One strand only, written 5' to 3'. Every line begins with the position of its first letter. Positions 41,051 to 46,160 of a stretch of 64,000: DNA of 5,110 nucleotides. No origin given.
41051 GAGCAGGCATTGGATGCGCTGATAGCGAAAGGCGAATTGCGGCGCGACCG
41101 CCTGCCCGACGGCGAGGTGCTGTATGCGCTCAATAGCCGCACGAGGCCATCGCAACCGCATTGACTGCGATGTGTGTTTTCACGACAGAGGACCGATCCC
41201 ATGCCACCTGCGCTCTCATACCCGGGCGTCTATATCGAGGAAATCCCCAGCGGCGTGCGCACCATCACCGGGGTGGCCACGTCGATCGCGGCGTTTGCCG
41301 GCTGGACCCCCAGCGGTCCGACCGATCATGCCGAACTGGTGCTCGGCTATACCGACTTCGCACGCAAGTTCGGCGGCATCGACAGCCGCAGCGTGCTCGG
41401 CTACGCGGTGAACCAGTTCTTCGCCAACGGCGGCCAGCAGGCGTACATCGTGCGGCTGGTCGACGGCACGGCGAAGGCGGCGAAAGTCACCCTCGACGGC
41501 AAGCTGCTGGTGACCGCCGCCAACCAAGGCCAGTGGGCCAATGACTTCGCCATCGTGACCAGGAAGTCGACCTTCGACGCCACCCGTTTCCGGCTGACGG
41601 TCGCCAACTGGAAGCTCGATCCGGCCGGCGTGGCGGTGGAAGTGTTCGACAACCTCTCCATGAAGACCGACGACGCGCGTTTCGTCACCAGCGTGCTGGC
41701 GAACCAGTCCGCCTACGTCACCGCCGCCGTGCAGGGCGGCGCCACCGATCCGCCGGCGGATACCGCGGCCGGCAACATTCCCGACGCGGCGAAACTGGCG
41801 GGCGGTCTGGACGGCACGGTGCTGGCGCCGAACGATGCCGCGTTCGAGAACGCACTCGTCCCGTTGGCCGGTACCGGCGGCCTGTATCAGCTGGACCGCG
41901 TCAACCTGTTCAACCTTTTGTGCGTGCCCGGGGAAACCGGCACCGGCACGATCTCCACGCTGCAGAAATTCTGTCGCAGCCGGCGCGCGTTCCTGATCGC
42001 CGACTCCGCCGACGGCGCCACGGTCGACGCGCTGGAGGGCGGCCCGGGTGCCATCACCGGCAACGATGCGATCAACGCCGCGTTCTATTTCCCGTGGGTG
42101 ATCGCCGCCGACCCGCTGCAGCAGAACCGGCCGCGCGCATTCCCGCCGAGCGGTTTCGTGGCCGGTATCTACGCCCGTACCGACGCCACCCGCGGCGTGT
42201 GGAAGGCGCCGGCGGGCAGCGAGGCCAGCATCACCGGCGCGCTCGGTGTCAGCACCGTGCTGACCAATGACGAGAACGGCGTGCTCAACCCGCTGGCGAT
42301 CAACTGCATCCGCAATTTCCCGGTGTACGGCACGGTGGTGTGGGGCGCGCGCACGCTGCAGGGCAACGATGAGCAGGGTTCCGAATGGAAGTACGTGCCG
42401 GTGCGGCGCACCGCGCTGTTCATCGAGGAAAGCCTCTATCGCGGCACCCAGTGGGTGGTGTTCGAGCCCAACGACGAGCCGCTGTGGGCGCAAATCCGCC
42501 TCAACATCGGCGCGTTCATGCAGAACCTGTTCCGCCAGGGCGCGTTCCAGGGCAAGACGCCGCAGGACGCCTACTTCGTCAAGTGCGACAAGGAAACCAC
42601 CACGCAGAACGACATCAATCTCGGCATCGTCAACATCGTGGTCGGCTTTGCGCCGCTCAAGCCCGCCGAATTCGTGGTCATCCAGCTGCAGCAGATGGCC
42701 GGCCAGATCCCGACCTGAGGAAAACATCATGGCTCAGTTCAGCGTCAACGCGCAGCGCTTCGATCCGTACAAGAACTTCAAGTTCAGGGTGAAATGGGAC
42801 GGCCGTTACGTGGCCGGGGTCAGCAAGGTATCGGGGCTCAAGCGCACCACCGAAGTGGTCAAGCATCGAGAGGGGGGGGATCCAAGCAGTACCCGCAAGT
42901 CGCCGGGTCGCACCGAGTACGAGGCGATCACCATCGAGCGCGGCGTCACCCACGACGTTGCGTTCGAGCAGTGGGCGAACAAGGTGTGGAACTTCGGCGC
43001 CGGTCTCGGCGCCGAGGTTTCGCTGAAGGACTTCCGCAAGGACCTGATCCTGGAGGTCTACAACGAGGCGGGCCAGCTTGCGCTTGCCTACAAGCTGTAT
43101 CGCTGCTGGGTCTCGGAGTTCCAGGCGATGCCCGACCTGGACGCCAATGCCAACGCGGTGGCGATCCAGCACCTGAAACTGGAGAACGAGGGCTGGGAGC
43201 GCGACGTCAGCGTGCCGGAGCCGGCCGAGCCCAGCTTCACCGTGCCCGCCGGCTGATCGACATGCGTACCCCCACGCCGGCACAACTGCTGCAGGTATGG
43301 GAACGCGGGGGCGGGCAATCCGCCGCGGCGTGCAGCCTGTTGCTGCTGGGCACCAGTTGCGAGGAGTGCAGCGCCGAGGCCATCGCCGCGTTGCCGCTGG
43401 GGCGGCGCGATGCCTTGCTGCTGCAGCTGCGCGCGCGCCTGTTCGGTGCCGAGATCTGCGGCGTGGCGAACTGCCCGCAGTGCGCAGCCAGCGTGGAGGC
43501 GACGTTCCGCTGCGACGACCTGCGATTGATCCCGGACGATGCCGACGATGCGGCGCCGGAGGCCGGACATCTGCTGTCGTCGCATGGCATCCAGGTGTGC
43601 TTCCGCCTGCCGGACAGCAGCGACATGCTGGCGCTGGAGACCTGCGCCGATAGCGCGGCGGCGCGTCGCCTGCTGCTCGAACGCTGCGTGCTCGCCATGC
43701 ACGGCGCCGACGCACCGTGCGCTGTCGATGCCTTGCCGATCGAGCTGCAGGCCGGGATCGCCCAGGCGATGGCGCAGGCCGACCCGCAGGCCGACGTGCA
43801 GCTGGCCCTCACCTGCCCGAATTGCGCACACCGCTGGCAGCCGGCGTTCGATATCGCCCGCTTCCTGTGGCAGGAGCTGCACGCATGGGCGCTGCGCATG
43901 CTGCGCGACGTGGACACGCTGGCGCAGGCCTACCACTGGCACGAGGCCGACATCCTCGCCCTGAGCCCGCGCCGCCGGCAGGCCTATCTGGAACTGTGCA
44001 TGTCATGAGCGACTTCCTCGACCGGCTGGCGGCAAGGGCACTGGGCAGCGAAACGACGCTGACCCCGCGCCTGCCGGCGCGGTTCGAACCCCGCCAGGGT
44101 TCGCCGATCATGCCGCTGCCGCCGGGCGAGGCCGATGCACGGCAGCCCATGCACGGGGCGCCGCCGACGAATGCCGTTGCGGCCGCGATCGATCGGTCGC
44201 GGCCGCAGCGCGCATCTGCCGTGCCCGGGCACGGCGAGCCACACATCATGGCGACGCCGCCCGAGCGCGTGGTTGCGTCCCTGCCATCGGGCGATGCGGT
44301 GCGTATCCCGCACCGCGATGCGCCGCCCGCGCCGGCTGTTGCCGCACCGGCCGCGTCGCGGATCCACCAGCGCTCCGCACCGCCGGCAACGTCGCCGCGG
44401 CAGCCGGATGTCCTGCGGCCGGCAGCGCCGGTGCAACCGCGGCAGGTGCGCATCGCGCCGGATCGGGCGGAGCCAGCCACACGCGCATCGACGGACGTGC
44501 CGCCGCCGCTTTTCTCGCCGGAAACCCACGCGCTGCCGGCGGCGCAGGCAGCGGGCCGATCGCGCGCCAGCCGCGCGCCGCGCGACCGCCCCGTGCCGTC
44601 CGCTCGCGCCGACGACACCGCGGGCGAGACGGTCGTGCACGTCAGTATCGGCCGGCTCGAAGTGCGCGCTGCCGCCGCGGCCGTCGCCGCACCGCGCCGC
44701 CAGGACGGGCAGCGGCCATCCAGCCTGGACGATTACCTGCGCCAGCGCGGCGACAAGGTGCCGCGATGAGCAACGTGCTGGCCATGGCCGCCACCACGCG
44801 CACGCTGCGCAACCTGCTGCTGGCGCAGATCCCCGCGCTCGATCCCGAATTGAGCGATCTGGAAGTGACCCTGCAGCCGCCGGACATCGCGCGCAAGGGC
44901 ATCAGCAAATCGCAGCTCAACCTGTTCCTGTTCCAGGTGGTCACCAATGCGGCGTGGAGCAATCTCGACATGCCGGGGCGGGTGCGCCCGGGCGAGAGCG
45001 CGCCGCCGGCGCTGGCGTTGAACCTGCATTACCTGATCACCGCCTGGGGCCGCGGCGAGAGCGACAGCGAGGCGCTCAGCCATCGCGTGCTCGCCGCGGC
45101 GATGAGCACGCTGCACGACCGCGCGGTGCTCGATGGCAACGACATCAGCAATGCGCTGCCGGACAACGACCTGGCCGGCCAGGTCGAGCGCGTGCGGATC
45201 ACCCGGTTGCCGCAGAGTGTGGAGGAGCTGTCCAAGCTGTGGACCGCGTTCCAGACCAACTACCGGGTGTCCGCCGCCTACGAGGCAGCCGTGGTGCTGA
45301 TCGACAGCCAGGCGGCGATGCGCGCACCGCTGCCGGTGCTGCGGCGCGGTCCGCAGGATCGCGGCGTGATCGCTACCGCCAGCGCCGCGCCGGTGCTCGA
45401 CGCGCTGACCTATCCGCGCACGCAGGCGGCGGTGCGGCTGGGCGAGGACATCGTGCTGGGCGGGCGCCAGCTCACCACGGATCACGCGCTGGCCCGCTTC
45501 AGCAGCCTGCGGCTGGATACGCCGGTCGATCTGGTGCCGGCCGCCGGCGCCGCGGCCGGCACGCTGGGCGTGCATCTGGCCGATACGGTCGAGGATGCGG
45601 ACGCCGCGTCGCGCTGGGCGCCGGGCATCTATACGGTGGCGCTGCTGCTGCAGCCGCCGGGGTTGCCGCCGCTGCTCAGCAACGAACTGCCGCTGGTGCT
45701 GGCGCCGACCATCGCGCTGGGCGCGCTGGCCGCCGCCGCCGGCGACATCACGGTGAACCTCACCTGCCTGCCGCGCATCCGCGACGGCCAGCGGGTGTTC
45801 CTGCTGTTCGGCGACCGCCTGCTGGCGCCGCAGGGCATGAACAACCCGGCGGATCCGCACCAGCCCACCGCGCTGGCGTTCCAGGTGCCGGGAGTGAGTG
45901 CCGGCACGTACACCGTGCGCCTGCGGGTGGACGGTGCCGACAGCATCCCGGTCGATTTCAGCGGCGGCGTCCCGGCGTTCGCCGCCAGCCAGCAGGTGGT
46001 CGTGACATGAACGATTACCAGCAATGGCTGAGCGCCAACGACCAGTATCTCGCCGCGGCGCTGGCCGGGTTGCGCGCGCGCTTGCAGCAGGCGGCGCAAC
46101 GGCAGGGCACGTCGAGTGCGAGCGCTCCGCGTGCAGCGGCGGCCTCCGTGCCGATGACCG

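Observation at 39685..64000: Sigma-54-driven contractile injection system with three different DUF4157 cargo candidates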

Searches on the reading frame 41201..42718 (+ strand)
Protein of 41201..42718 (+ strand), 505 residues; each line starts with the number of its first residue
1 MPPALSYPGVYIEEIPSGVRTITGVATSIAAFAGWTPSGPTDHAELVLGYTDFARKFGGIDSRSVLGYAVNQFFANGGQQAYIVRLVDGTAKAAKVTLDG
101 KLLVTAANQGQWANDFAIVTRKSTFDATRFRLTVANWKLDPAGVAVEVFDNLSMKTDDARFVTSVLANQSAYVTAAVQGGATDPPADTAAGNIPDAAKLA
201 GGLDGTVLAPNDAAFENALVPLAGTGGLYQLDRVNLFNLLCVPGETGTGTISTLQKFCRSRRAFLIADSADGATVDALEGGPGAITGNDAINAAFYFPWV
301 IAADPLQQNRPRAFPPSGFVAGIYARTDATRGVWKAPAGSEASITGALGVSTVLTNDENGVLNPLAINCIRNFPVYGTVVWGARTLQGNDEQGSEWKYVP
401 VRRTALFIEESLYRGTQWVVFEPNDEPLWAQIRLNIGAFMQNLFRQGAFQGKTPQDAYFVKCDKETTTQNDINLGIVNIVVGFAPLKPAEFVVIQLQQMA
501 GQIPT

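Call 6: search_protein_families(library=pfam, proteins=[window:41201-42718:+], max_evalue=0.01)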
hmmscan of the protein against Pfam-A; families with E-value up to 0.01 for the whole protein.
window:41201-42718:+ (505 aa): 4 families
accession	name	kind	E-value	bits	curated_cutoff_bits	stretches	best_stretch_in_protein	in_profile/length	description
PF04984.19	Phage_sheath_1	-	3.4e-12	46.9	31.4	1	237-386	20-168/168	Phage tail sheath protein subtilisin-like domain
PF17482.7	Phage_sheath_1C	-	7e-11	42.5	26.9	1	391-497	1-102/104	Phage tail sheath C-terminal domain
PF17481.7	Phage_sheath_domII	-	4.2e-05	24.4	31.4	1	88-203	2-97/98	Phage tail sheath protein beta-sandwich domain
PF10758.14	DUF2586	-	0.002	17.8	26.4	1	27-132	21-99/386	Protein of unknown function (DUF2586)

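Call 14: find_related_loci(query=window:41201-42718:+, collection=genome_contigs, flank=10000)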
Query window:41201-42718:+ (505 aa) in genome_contigs; peptide patterns used: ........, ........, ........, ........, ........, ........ (x = any residue, [..] = any of these).
599 stretches matched a pattern (row limit reached: there are more); 570 encode a relative of the query (tblastn E <= 1e-3); the best 80 are kept; 80 distinct loci.
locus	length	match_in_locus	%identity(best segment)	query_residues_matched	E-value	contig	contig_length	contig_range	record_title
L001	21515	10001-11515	91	1-505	0e+0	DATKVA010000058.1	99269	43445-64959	MAG TPA_asm: Rhodanobacter sp. isolate SMAG_U14121 k141_1552651, whole genome shotgun sequence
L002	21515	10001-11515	90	1-505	0e+0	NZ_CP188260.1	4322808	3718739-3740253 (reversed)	Rhodanobacter sp. Col0626 chromosome, complete genome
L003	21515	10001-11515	92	1-505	0e+0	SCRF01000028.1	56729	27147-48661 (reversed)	MAG: Rhodanobacter sp. isolate FW021_bin.58 FW021_bin.58-13308, whole genome shotgun sequence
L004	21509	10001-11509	89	1-503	0e+0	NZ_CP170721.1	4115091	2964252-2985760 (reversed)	Rhodanobacter sp. FW102-FHT14D07 chromosome, complete genome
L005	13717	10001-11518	87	1-505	0e+0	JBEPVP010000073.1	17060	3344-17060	MAG: Rhodanobacter sp. isolate 22E.semibin_refined.119 NODE_2867_length_17060_cov_7.340900:0-17060, whole genome shotgun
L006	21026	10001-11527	87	1-505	0e+0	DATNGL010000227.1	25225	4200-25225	MAG TPA_asm: Rhodanobacter sp. isolate SMAG_U11320 k141_495807, whole genome shotgun sequence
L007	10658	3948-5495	72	1-505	0e+0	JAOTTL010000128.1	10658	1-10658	MAG: Betaproteobacteria bacterium isolate 13_July_SF_Bin19 13_July_SF_Bin19_scaffold_2613_c1, whole genome shotgun seque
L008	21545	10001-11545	74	1-505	0e+0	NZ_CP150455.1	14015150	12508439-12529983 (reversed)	Sorangium sp. So ce131 chromosome, complete genome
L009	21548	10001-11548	72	1-505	0e+0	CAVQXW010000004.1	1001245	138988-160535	MAG: uncultured beta proteobacterium isolate MFD00032.bin.1.60 genome assembly, contig: contig_59321, whole genome shotg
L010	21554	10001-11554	72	1-503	0e+0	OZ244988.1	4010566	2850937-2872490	MAG: Nitrospirales bacterium isolate 63d563d7-3fc6-4bc7-bcd0-84e7f51cac12 genome assembly, chromosome: 1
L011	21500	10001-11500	73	5-493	0e+0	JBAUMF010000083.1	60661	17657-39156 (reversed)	MAG: Thiobacillaceae bacterium isolate MFD05637_ilm_asm_bin14 k127_240053, whole genome shotgun sequence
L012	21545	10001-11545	69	1-505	0e+0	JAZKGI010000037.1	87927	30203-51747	MAG: Pseudomonadota bacterium isolate DC_RB_04_SPN110320-bin040_1 DCRB04SPN_B040_1_000000000037, whole genome shotgun se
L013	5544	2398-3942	70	1-505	0e+0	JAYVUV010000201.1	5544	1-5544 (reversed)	MAG: Janthinobacterium sp. isolate GL75_UP_concoct_106 GL75_UP_concoct_106_200, whole genome shotgun sequence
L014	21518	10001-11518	71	5-492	0e+0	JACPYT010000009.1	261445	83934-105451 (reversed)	MAG: Hydrogenophilales bacterium isolate NC_groundwater_870_Pr1_S2p5_64_29 Montesol18_S2p5_coassembly_scaffold_375009, w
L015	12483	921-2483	69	1-503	0e+0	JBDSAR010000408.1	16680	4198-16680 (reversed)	MAG: Chthoniobacteraceae bacterium isolate cluster1_bin.114 k127_9349735, whole genome shotgun sequence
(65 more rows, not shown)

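Call 21: search_solved_structures(query=window:41201-42718:+, max_evalue=0.001)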
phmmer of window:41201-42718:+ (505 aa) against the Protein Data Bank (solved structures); distinct sequences matched with E-value up to 0.001: 20.
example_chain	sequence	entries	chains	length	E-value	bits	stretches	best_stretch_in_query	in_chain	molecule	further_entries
9ezm_A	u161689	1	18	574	5.6e-81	275.7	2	233-499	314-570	Phage tail sheath protein FI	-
8bky_A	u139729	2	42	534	3.3e-79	269.9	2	282-500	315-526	Phage tail sheath protein | Phage tail sheath family protein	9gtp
8bl4_V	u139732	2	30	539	4.2e-76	259.6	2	278-500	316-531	Phage tail sheath family protein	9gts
6j0b_A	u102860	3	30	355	6.4e-54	186.4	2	251-498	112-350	Pvc2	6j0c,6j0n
9qgl_2A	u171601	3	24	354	3.8e-51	177.3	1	233-500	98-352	Phage tail sheath family protein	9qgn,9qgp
9qgl_3A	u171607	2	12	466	5.4e-47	163.6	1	312-501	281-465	Phage tail sheath family protein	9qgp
6rao_D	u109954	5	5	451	1.6e-44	155.5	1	309-498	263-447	Afp3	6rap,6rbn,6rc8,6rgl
7b5h_AO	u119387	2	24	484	1.4e-43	152.3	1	303-497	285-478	All3325 protein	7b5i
6rao_C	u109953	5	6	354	1.2e-42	149.3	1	295-499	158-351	Afp2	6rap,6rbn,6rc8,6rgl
7adz_2A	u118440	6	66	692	3.7e-40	141.1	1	313-497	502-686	Putative phage tail sheath protein FI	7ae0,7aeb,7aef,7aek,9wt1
9r9h_T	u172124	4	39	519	5.7e-39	137.1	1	299-499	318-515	Phage tail sheath family protein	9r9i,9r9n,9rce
6j0n_t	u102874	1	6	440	9e-39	136.5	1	308-498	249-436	Pvc3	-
9qgl_4A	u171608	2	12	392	1.1e-29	106.5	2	256-497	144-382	Phage tail sheath family protein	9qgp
6j0n_V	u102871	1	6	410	6.5e-29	104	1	314-496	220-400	Pvc4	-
6rao_E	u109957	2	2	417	8.2e-25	90.4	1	292-496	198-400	Afp4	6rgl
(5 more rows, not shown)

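Call 100: search_protein_families(library=pfam, proteins=[L004:7951-9444:+, L005:3916-5478:+, L005:5676-7928:+, L005:8033-9430:+, L006:4249-5568:+, L006:5721-7934:+, L006:8007-9431:+], max_evalue=0.01)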
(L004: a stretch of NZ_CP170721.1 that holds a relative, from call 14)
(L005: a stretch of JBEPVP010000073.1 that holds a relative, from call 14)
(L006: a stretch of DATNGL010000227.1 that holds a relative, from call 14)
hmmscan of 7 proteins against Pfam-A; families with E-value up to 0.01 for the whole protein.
L004:7951-9444:+ (497 aa): 1 family
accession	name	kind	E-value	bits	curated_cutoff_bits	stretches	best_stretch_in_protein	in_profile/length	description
PF00648.27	Peptidase_C2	-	9.3e-20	71.3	23.8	1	214-491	24-291/297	Calpain family cysteine protease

L005:3916-5478:+ (520 aa): 0 families

L005:5676-7928:+ (750 aa): 0 families

L005:8033-9430:+ (465 aa): 1 family
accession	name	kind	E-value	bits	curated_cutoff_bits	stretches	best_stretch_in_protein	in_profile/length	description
PF00648.27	Peptidase_C2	-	1.2e-20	74.3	23.8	1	197-459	38-291/297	Calpain family cysteine protease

L006:4249-5568:+ (439 aa): 0 families

L006:5721-7934:+ (737 aa): 0 families

L006:8007-9431:+ (474 aa): 1 family
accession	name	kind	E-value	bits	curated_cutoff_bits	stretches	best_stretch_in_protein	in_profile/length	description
PF00648.27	Peptidase_C2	-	2.1e-20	73.4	23.8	1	195-468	28-291/297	Calpain family cysteine protease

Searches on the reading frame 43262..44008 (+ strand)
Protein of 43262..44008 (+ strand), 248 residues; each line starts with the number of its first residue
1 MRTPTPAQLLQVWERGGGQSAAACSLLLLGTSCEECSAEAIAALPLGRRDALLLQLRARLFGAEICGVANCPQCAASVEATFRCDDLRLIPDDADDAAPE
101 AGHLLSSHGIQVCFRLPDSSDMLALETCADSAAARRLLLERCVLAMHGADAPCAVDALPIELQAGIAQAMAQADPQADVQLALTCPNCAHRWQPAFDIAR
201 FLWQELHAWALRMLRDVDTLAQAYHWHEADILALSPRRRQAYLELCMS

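Call 6: search_protein_families(library=pfam, proteins=[window:43262-44008:+], max_evalue=0.01)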
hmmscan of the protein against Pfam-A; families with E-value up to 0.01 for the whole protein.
window:43262-44008:+ (248 aa): 1 family
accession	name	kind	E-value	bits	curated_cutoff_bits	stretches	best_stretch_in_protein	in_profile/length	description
PF12322.14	T4_baseplate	-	1e-11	45.4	24.5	1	34-201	50-217/219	T4 bacteriophage base plate protein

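Call 19: search_protein_families(library=ncbifam, proteins=[window:43262-44008:+], max_evalue=0.01)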
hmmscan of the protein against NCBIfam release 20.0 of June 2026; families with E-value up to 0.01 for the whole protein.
window:43262-44008:+ (248 aa): 0 families

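Call 96: search_solved_structures(query=A10, max_evalue=5)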
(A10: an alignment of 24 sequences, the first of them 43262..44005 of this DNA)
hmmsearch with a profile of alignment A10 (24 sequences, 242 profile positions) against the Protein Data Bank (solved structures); distinct sequences matched with E-value up to 5: 4.
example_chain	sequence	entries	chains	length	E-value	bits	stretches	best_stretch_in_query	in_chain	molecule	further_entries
2pqg_A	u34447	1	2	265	0.54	13.2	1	90-142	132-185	Ribosome-inactivating protein 3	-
1xou_A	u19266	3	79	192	1.3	11.9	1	107-163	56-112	EspA | Translocon EspA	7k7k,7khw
7a1d_A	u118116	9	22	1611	1.5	11.7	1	28-169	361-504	NAD-specific glutamate dehydrogenase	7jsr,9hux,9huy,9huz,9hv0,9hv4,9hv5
5k2m_E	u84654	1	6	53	2.1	11.2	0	64-81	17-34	Probable lysine biosynthesis protein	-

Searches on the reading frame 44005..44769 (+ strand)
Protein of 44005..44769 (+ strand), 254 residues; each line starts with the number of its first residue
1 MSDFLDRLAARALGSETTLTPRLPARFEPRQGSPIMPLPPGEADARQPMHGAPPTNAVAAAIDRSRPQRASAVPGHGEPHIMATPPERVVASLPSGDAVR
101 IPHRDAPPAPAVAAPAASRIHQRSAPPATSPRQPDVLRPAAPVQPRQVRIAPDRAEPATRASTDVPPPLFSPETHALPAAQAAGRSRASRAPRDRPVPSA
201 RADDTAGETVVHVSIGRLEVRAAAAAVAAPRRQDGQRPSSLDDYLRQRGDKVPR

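Call 6: search_protein_families(library=pfam, proteins=[window:44005-44769:+], max_evalue=0.01)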
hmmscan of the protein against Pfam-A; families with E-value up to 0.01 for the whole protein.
window:44005-44769:+ (254 aa): 0 families

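Call 19: search_protein_families(library=ncbifam, proteins=[window:44005-44769:+], max_evalue=0.01)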
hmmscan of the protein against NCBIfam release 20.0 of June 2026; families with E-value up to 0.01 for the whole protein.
window:44005-44769:+ (254 aa): 0 families

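Call 36: search_protein_families(library=pfam, proteins=[window:44005-44769:+], max_evalue=5)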
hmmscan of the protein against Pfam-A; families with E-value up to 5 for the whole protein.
window:44005-44769:+ (254 aa): 0 families

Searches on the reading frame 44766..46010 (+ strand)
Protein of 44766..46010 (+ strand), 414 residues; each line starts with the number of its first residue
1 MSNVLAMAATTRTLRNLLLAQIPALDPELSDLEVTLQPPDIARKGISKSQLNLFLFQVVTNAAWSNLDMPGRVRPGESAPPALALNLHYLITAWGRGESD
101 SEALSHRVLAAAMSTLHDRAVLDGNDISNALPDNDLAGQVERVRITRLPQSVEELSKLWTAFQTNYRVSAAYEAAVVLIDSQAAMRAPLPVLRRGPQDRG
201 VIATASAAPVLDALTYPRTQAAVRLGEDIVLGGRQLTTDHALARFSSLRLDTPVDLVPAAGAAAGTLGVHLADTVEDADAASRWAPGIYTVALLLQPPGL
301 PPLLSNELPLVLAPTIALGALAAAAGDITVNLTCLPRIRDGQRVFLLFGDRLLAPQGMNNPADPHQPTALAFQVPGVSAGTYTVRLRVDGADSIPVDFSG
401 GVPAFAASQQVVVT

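Call 6: search_protein_families(library=pfam, proteins=[window:44766-46010:+], max_evalue=0.01)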
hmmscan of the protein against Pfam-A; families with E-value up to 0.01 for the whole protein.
window:44766-46010:+ (414 aa): 1 family
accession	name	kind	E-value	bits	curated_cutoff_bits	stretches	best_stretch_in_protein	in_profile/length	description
PF14065.11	Pvc16_N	-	6.4e-46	156.8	27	1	10-192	2-179/180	Pvc16 N-terminal domain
